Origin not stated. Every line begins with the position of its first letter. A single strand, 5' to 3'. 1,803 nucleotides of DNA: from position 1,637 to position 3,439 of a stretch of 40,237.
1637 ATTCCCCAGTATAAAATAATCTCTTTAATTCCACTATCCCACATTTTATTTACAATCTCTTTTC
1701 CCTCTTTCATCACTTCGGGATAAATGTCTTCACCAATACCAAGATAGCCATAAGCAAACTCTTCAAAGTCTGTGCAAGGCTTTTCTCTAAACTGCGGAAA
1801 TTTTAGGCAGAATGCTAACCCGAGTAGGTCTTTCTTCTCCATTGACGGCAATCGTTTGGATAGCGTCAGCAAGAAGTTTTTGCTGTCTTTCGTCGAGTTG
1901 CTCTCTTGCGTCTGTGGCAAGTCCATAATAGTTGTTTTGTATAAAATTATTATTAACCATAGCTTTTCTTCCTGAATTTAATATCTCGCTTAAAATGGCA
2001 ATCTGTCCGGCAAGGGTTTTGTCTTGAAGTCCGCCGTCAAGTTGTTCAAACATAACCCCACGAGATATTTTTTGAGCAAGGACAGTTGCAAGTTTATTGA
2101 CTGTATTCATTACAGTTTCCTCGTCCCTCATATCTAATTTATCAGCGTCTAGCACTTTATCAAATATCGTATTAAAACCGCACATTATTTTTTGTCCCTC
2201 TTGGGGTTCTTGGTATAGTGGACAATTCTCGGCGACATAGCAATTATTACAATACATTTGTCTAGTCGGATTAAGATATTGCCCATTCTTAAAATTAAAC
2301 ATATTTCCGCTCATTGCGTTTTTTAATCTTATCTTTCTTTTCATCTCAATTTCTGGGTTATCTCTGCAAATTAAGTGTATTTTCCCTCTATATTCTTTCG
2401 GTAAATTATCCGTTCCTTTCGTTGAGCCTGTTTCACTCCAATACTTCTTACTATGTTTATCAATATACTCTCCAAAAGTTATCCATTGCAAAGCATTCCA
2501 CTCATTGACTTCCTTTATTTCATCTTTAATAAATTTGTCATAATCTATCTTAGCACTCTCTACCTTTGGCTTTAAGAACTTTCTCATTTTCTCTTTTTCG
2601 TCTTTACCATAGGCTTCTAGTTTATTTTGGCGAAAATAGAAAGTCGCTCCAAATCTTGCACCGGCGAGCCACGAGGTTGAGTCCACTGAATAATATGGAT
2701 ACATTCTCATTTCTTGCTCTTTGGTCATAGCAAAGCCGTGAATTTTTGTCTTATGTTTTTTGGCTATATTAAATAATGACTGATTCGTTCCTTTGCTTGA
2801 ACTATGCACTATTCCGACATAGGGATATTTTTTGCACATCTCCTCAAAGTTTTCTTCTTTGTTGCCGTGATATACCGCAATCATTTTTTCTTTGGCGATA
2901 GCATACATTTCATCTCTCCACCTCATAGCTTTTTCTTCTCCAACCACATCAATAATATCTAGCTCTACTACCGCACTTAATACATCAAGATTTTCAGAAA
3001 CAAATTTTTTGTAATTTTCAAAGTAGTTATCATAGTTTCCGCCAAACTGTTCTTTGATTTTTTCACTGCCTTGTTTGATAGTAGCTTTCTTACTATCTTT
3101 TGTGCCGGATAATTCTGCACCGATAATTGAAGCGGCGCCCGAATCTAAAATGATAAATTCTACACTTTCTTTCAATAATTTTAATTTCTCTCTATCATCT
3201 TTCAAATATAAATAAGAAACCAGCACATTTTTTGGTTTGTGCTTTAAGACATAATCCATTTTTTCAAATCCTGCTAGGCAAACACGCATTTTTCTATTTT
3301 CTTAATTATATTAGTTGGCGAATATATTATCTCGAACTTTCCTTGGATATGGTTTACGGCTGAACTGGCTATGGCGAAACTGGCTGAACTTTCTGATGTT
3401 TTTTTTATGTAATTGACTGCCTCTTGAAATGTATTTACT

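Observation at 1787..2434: DpdA carries a ~215-aa C-terminal extension in the small-terminase position and overlaps terL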

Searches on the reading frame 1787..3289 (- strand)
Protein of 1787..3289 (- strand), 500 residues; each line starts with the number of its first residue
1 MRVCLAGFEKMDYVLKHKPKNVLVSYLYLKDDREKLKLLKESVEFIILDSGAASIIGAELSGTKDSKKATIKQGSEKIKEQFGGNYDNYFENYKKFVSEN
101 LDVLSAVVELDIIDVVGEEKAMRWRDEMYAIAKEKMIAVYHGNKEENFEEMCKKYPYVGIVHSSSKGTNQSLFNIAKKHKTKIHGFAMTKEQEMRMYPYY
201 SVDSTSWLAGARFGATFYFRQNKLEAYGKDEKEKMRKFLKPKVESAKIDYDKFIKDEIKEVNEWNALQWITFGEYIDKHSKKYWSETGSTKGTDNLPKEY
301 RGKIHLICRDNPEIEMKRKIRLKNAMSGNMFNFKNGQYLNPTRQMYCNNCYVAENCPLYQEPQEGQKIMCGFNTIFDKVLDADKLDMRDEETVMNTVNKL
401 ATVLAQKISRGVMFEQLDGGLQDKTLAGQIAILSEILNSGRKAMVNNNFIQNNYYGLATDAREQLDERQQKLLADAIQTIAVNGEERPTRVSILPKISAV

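Call 3: search_protein_families(library=pfam, proteins=[window:1787-3289:-], max_evalue=0.01)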
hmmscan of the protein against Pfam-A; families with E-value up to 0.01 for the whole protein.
window:1787-3289:- (500 aa): 0 families

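Call 4: search_protein_families(library=phrogs, proteins=[window:1787-3289:-], max_evalue=0.01)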
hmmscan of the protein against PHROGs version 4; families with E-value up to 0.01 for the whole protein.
window:1787-3289:- (500 aa): 2 families
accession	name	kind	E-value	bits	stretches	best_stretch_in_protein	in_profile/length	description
phrog_887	-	moron, auxiliary metabolic gene and host takeover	2.6e-40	139.8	1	1-486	10-485/509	queuine tRNA-ribosyltransferase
phrog_7068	-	moron, auxiliary metabolic gene and host takeover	2.9e-05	24.3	1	173-215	135-178/346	queuine tRNA-ribosyltransferase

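Call 6: search_dna_similar(query=window:1787-3289:-, collection=phages, mode=protein, max_rows=40)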
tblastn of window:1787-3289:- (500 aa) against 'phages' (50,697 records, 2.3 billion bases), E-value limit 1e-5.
Records with a match: 99; places in all: 99; records where one place covers at least 80% of the query: 0.
Best place of each record, by identity: <60% 99.
By first word of the organism name: Pseudomonas 28; Vibrio 16; Escherichia 9; Enterobacteria 8; Mycobacterium 7; Streptomyces 6; Providencia 4; Klebsiella 3; Bacteriophage 2; Bacillus 2; and 10 more.
By host as written in the record: - 9; Pseudomonas aeruginosa 9; Pseudomonas aeruginosa PAO1 8; Escherichia coli K-12 MG1655 6; Vibrio parahaemolyticus 5; Mycobacterium smegmatis mc#155 4; Escherichia coli 4; Providencia stuartii 4; and 35 more.
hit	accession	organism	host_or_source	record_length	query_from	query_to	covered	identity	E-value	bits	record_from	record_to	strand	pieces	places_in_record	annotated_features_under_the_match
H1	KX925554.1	Streptomyces phage BRock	Streptomyces sp. 5a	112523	91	437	69%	22.9%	2e-16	89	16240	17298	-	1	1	hypothetical protein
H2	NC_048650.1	Streptomyces phage BRock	Streptomyces sp. 5a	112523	91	437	69%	22.9%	2e-16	89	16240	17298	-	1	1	queuine tRNA-ribosyltransferase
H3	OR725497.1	Streptomyces phage LuckySocke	Streptomyces lividans JI 1326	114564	91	437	69%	21.4%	6e-14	81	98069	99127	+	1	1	189: hypothetical protein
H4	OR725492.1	Streptomyces phage Alone3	Streptomyces lividans JI 1326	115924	91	437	69%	20.6%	3e-14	82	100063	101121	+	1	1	192: hypothetical protein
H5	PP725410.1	Streptomyces phage GiJojo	Streptomyces mirabilis NRRL B-2400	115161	91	437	69%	20.2%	5e-14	81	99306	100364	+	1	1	181: dpdA-like tRNA-guanine transglycosylase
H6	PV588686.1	Streptomyces phage pSt2308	Streptomyces turgidiscabies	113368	91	437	69%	19.8%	2e-13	79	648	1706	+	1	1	hypothetical protein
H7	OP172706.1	Bacteroides phage BS162P1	Bacteroides salyersiae BSC162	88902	46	272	45%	27.5%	5e-18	94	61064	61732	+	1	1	hypothetical protein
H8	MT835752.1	Bacteriophage sp.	human fecal samples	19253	47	236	38%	29.4%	7e-12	74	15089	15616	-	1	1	record has no annotation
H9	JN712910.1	Bacillus phage BCD7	Bacillus cereus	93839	65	230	33%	33.3%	3e-18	94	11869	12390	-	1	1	hypothetical protein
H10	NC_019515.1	Bacillus phage BCD7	Bacillus cereus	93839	65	230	33%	33.3%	3e-18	94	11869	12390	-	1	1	queuine tRNA-ribosyltransferase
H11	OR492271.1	Fusobacterium phage phiFN37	Fusobacterium necrophorum subsp. ...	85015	47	215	34%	31.5%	1e-9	67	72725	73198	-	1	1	queuine tRNA-ribosyltransferase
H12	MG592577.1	Vibrio phage 1.207.B._10N.222.51.C2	Vibrio breoganii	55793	90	280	38%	25.5%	9e-6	55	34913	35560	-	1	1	hypothetical protein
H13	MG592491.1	Vibrio phage 1.117.O._10N.261.45.E9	Vibrio breoganii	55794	90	280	38%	25.5%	9e-6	55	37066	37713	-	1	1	hypothetical protein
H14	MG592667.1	Vibrio phage 2.117.O._10N.261.45.E9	Vibrio breoganii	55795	90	280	38%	25.5%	9e-6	55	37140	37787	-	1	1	hypothetical protein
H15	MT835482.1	Bacteriophage sp.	human fecal samples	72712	45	205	32%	29.0%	4e-10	69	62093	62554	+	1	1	record has no annotation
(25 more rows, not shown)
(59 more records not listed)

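Call 7: find_homologous_proteins(query=window:1787-3289:-, max_evalue=0.001)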
Query window:1787-3289:- (500 aa): 19 proteins with E <= 0.001 among 8000 candidates.
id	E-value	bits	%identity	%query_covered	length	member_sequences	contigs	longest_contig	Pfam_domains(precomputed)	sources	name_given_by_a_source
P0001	0.0e+0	1131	100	100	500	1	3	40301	-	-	-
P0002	1.2e-97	346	48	70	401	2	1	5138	-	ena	-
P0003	1.5e-86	310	38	94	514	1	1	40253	-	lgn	-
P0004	2.7e-75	273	36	87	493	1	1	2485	-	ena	-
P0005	9.9e-67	244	35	96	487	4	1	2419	-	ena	-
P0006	7.6e-63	231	36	93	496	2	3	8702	-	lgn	-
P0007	3.0e-60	223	36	83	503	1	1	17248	-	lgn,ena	-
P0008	2.0e-54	204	33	88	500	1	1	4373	-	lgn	-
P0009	5.3e-41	159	33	58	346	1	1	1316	-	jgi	jgi:hypothetical protein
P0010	1.1e-36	145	28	86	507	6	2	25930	-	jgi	-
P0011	9.1e-30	122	31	55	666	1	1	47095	-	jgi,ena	-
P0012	3.6e-29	120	26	90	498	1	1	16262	-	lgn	-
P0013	1.6e-28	118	27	88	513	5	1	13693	-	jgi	-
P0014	4.1e-28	117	27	86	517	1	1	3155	-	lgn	-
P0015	5.4e-23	100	27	54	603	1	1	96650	-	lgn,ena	-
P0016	3.8e-22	97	33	43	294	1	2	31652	-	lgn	-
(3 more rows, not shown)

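Call 14: find_encoding_contigs(protein=P0016, flank=8000, max_places=2)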
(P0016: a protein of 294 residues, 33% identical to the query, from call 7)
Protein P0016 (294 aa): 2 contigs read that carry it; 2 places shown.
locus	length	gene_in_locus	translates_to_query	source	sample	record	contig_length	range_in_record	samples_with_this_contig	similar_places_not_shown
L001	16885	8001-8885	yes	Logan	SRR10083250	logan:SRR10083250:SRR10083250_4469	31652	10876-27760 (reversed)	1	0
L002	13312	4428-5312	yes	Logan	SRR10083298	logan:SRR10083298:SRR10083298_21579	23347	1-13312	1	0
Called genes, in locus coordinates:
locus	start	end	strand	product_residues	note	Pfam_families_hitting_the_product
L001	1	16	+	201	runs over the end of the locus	PF12705:PDDEXK_1 (weak)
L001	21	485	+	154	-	PF00436:SSB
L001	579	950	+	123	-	-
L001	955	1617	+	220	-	-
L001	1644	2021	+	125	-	-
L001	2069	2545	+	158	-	PF03330:DPBB_1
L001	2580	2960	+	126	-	-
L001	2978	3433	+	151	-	-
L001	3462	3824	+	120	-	-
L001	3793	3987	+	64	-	-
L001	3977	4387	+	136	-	-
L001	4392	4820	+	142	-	-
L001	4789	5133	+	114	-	-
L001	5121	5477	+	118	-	PF01242:PTPS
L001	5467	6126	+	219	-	PF13353:Fer4_12 (weak), PF04055:Radical_SAM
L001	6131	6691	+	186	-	PF01227:GTP_cyclohydroI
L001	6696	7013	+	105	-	-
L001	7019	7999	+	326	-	PF00534:Glycos_transf_1 (faint)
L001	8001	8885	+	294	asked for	-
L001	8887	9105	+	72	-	-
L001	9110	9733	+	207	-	PF02195:ParB_N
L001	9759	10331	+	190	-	-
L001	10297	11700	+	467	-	-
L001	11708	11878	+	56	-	-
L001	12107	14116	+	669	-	PF04860:Phage_portal, PF04233:Phage_Mu_F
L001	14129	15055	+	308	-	-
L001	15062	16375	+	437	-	PF05065:Phage_capsid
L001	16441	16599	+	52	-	-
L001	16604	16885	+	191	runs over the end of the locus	PF24163:HCP (faint)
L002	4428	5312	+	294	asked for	-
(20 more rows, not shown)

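Call 15: find_encoding_contigs(protein=P0003, flank=8000, max_places=2)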
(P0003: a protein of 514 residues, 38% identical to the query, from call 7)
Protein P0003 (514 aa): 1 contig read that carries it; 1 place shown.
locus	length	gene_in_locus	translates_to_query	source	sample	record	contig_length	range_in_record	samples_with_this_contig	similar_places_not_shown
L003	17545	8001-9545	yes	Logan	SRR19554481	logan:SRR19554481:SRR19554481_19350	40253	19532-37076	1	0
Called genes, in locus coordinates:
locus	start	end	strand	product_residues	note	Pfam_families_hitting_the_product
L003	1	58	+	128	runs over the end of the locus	PF00041:fn3 (weak), PF21605:CRLF2-like_D2 (weak)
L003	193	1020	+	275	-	-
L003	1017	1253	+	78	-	-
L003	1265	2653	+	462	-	PF00772:DnaB, PF03796:DnaB_C, PF06745:ATPase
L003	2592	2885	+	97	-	-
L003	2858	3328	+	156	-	-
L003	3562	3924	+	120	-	-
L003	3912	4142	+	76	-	-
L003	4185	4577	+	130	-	PF01242:PTPS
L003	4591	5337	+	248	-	PF13353:Fer4_12 (weak), PF04055:Radical_SAM (weak)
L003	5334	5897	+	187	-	PF01227:GTP_cyclohydroI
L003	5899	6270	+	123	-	PF01242:PTPS (weak)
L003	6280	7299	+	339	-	-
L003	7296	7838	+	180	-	PF10111:Glyco_tranf_2_2 (faint), PF00535:Glycos_transf_2 (weak)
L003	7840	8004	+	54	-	-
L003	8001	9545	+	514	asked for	-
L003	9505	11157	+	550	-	PF27249:MJ0330_N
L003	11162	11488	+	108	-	-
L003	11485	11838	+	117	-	-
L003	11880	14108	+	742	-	PF04860:Phage_portal, PF04233:Phage_Mu_F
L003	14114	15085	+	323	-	PF04586:Peptidase_S78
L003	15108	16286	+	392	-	PF05065:Phage_capsid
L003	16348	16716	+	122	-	-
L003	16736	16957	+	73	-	-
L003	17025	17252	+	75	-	-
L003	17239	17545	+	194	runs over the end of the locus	-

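Call 19: search_protein_families(library=phrogs, proteins=[L001:9759-10328:+, L001:10297-11697:+, L003:9505-11154:+, L003:11162-11485:+, L003:11485-11835:+, L001:9110-9730:+], max_evalue=0.01)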
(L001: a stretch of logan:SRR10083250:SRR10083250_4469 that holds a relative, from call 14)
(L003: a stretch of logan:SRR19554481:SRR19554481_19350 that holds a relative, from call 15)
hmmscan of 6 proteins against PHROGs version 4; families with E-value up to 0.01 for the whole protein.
L001:9759-10328:+ (190 aa): 1 family
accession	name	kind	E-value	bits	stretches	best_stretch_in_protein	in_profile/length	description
phrog_309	-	head and packaging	2.9e-06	28.5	1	43-161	169-306/319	terminase small subunit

L001:10297-11697:+ (467 aa): 1 family
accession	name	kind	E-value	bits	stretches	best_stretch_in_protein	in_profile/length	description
phrog_2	-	head and packaging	4.4e-19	69.7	1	18-462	261-593/807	terminase large subunit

L003:9505-11154:+ (550 aa): 2 families
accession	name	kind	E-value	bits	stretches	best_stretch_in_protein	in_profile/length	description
phrog_17415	-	head and packaging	1.8e-13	50.5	1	70-265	406-617/940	terminase large subunit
phrog_2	-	head and packaging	5.8e-06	26.3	1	54-535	272-590/807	terminase large subunit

L003:11162-11485:+ (108 aa): 0 families

L003:11485-11835:+ (117 aa): 0 families

L001:9110-9730:+ (207 aa): 23 families
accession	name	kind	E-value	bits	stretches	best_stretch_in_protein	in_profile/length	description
phrog_620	-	DNA, RNA and nucleotide metabolism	7.6e-17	63.1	1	12-193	9-189/217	ParB-like partition protein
phrog_498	-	other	1.3e-15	58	1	10-166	33-186/633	DNA methyltransferase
phrog_723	-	DNA, RNA and nucleotide metabolism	3.9e-15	57.3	1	12-176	13-166/223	ParB-like partition protein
phrog_8071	-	DNA, RNA and nucleotide metabolism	1.9e-13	51.4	1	12-151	7-135/389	ParB-like partition protein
phrog_5475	-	unknown function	6e-11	42.8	1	11-85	2-71/458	-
phrog_2159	-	DNA, RNA and nucleotide metabolism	2e-10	41.6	1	12-75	61-124/365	ParB-like partition protein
phrog_940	-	DNA, RNA and nucleotide metabolism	1.6e-09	38.5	1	13-159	7-146/388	nuclease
phrog_4715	-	DNA, RNA and nucleotide metabolism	2.8e-09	36.9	1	12-81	147-217/630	ParB-like partition protein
phrog_26387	-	DNA, RNA and nucleotide metabolism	1.1e-08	35.8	1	13-84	11-83/252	ParB-like partition nuclease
phrog_3264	-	DNA, RNA and nucleotide metabolism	1.7e-08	35.5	1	12-97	49-133/337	ParB-like partition protein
phrog_6218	-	DNA, RNA and nucleotide metabolism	5.3e-08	33.4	1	15-93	8-86/506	ParB-like partition protein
phrog_3951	-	unknown function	1e-07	32.8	1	10-84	16-94/301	-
phrog_8947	-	unknown function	6.6e-06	26.9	1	2-83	3-83/219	-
phrog_9353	-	unknown function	7.6e-06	27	1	12-178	11-167/245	-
phrog_18056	-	DNA, RNA and nucleotide metabolism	8.5e-06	25.9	1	12-94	3-80/387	ParB-like partition nuclease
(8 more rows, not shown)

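Call 30: predict_structure(alignment_id=A1)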
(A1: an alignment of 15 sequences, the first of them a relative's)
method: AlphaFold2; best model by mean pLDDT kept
length: 500 residues; sequences in the alignment: 15
mean_pLDDT: 67.7   pTM: 0.52
mean pLDDT of the five models: 67.7, 66.7, 66.2, 66.0, 65.6
residues with pLDDT >= 90: 74; 70-90: 177; 50-70: 130; < 50: 119
segments of 3 or more residues with pLDDT < 50: 62-73, 283-297, 299-302, 322-361, 364-382, 417-422, 441-455, 484-486, 488-490
pLDDT, mean of each block of 10 residues (from residue 1): 73 82 85 83 89 72 44 53 75 93 91 85 93 92 85 91 73 88 78 68 62 82 82 90 93 90 88 79 42 40 53 67 41 31 36 43 44 40 51 61 65 52 63 69 38 51 72 67 49 51
secondary structure, 60 per line:
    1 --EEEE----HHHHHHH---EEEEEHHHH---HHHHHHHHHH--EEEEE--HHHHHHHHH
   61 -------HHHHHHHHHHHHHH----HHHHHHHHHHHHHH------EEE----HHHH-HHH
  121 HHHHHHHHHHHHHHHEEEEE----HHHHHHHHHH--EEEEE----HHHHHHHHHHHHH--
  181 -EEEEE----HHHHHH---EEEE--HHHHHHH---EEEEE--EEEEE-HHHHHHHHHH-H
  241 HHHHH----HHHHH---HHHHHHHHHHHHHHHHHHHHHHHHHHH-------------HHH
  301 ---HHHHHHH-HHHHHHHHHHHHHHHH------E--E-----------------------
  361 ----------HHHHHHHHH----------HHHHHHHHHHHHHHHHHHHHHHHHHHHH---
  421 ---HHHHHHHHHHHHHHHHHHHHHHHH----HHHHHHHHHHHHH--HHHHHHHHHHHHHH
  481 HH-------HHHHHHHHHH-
elements in order: E3-6 H11-17 E21-25 H26-29 H33-42 E45-49 H52-60 H68-81 H86-99 E106-108 H113-116 H118-135 E136-140 H145-154 E157-161 H166-178 E182-186 H191-196 E200-203 H206-212 E216-220 E223-227 H229-238 H240-245 H250-254 H258-284 H304-310 H312-327 H371-379 H390-417 H424-447 H452-464 H467-482 H490-499

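Call 55: find_related_loci(query=A1, collection=viral_contigs, flank=8000)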
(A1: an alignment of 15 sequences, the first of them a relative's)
Query A1 (500 aa) in viral_contigs; peptide patterns used: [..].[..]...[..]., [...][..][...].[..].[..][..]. (x = any residue, [..] = any of these).
578 stretches matched a pattern; 547 encode a relative of the query (tblastn E <= 1e-3); the best 80 are kept; 80 distinct loci.
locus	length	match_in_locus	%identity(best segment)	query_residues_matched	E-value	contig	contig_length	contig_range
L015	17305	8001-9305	39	1-437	3e-85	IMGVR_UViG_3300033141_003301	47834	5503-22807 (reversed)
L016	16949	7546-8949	34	23-486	3e-75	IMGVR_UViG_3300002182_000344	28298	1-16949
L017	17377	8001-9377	29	1-441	5e-45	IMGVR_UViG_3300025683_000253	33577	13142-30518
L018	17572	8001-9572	33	1-427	2e-40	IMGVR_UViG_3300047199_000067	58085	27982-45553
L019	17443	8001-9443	24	1-438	2e-35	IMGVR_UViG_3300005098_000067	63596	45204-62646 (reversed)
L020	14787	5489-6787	26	9-438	3e-35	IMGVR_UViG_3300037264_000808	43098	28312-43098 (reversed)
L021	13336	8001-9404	25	1-430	5e-34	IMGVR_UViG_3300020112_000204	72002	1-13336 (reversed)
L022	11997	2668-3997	33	20-442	1e-31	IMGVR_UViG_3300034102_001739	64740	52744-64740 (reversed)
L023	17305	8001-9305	25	1-451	2e-31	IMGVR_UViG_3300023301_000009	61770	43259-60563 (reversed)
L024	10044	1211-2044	33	1-281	3e-31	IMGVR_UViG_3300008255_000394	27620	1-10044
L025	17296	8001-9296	25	1-430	4e-31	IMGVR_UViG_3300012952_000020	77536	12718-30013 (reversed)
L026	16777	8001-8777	33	20-276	1e-28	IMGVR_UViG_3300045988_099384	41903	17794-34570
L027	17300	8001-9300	33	20-430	1e-28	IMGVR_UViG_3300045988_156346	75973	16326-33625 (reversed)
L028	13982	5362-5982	35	18-219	3e-26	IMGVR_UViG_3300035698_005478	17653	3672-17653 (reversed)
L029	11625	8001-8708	31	1-255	2e-25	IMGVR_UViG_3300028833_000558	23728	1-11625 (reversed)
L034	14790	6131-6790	31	1-214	3e-23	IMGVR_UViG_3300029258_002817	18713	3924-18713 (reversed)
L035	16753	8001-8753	27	12-270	4e-23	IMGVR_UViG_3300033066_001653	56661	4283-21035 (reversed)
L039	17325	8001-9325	29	22-438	1e-22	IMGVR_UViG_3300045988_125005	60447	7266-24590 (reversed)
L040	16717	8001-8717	30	1-277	1e-22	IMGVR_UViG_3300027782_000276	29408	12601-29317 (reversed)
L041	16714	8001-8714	30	1-235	3e-22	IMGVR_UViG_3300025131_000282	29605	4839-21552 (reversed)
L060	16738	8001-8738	26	1-281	3e-20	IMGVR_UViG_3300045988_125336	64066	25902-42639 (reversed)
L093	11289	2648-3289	27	27-277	1e-19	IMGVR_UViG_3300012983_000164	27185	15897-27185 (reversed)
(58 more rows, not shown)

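Call 59: search_protein_families(library=phrogs, proteins=[L019:9593-11047:+, L019:12950-15052:+, L023:11750-13243:+, L025:11902-13287:+, L022:5435-7663:+, L022:7719-9413:+, L035:11157-12569:+, L035:12633-14057:+, L039:13757-15007:+, L039:15042-17093:+], max_evalue=0.001)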
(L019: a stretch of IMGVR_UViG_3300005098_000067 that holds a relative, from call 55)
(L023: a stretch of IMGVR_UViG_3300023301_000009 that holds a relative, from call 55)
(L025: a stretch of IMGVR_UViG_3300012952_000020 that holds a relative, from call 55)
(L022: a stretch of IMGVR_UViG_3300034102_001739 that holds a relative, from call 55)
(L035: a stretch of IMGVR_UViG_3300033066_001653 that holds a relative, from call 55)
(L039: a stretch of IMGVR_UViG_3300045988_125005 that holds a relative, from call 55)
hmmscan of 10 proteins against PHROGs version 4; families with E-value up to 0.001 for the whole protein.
L019:9593-11047:+ (485 aa): 2 families
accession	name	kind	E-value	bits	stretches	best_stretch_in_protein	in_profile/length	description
phrog_2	-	head and packaging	0.00017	21.5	1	60-396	275-546/807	terminase large subunit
phrog_5653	-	head and packaging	0.00065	20.5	0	295-451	7-156/199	terminase large subunit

L019:12950-15052:+ (701 aa): 1 family
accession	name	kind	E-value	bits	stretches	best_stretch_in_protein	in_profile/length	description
phrog_2662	-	head and packaging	0.00072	19.2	1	476-698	520-705/717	portal protein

L023:11750-13243:+ (498 aa): 2 families
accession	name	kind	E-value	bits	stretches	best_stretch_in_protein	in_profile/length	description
phrog_6077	-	unknown function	1.7e-53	183.1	1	45-387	1-331/366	-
phrog_8203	-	unknown function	5.9e-06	26.4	0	98-153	3-56/394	-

L025:11902-13287:+ (462 aa): 1 family
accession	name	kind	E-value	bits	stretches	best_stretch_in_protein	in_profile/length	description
phrog_6077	-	unknown function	9.3e-42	144.4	1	1-329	3-315/366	-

L022:5435-7663:+ (743 aa): 0 families

L022:7719-9413:+ (565 aa): 3 families
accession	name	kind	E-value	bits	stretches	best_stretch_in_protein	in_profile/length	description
phrog_4711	-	unknown function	4.5e-13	50.5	1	436-517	92-171/296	-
phrog_7765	-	unknown function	2e-12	47.2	1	417-517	355-453/578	-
phrog_9370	-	tail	3.1e-12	47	1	437-517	260-338/460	tail fiber protein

L035:11157-12569:+ (471 aa): 1 family
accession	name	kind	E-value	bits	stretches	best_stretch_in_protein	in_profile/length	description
phrog_3382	-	other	1.9e-28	100.1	1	291-460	10-190/207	methyltransferase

L035:12633-14057:+ (475 aa): 2 families
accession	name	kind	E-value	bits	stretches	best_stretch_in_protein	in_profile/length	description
phrog_114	-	DNA, RNA and nucleotide metabolism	2.6e-93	314.7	1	12-471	91-516/634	ATP-dependent DNA ligase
phrog_30362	-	DNA, RNA and nucleotide metabolism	1e-05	26.5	1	330-412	11-95/144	DNA ligase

L039:13757-15007:+ (417 aa): 0 families

L039:15042-17093:+ (684 aa): 0 families
